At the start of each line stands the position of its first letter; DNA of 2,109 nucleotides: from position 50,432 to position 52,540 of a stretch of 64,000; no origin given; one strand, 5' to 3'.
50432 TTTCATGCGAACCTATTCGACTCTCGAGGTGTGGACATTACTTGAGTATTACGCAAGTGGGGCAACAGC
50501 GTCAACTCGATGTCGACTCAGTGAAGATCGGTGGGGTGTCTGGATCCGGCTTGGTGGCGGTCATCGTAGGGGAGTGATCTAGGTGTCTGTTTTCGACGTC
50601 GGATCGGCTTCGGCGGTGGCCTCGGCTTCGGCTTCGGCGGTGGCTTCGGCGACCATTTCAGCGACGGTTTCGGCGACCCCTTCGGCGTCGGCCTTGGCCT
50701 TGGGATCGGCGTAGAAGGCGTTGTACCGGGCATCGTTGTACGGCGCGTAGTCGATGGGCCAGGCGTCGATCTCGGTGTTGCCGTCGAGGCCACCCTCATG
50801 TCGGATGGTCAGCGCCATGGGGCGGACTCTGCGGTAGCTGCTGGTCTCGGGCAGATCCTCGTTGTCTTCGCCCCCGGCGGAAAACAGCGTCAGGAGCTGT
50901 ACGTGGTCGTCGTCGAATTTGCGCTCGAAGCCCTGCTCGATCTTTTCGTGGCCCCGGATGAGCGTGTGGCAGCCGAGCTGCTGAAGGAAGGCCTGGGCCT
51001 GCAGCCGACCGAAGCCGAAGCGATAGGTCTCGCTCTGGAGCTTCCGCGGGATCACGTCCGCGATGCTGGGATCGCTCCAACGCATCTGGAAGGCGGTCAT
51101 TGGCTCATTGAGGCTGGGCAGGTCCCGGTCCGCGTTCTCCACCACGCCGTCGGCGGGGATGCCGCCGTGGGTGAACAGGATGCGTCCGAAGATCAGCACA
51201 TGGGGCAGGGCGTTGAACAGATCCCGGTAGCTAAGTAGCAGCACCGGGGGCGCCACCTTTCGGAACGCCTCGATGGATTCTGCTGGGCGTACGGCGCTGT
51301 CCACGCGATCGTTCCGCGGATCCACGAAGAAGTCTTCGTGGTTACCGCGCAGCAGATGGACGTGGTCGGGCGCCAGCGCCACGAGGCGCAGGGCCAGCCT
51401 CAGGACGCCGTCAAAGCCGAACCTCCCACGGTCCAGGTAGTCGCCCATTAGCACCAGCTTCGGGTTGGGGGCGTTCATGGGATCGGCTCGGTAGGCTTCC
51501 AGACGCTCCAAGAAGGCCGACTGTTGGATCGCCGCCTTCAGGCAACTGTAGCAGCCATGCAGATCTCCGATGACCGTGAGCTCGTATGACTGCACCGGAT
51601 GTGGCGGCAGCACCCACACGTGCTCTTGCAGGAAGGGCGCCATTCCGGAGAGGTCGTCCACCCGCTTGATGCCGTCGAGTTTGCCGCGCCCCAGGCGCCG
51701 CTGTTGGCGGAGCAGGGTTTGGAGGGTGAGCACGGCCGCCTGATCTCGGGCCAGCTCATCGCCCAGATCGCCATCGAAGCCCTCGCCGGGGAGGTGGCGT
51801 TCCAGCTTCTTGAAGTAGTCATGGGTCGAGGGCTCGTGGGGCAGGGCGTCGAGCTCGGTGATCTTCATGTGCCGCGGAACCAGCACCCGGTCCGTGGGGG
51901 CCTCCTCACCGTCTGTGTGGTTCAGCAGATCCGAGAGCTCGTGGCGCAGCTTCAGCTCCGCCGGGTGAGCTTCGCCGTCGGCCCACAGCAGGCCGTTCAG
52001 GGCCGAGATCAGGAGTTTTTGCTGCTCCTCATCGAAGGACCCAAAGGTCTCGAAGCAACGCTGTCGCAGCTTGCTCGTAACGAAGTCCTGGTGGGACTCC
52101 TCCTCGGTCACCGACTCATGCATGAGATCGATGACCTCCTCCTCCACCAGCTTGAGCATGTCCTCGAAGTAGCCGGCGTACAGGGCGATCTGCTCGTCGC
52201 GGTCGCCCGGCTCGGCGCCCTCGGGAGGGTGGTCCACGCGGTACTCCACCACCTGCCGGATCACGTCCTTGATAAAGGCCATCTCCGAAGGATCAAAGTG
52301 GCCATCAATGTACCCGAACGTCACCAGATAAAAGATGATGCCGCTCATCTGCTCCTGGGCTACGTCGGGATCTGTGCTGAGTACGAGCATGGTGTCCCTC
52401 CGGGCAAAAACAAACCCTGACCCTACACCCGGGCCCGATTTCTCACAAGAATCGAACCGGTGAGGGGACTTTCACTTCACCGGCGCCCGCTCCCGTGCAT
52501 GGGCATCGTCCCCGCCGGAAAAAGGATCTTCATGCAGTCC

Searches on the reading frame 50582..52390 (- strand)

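Call 70: search_protein_families(library=pfam, proteins=[window:50582-52390:-], max_evalue=0.001)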
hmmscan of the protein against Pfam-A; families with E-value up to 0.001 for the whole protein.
window:50582-52390:- (603 aa): 2 families
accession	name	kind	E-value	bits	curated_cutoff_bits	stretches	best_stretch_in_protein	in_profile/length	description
PF00149.33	Metallophos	-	3.4e-16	60.7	21.5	1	271-482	3-188/191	Calcineurin-like phosphoesterase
PF05099.18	TerB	-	3.1e-05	24.7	24.4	0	68-159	23-109/118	Tellurite resistance protein TerB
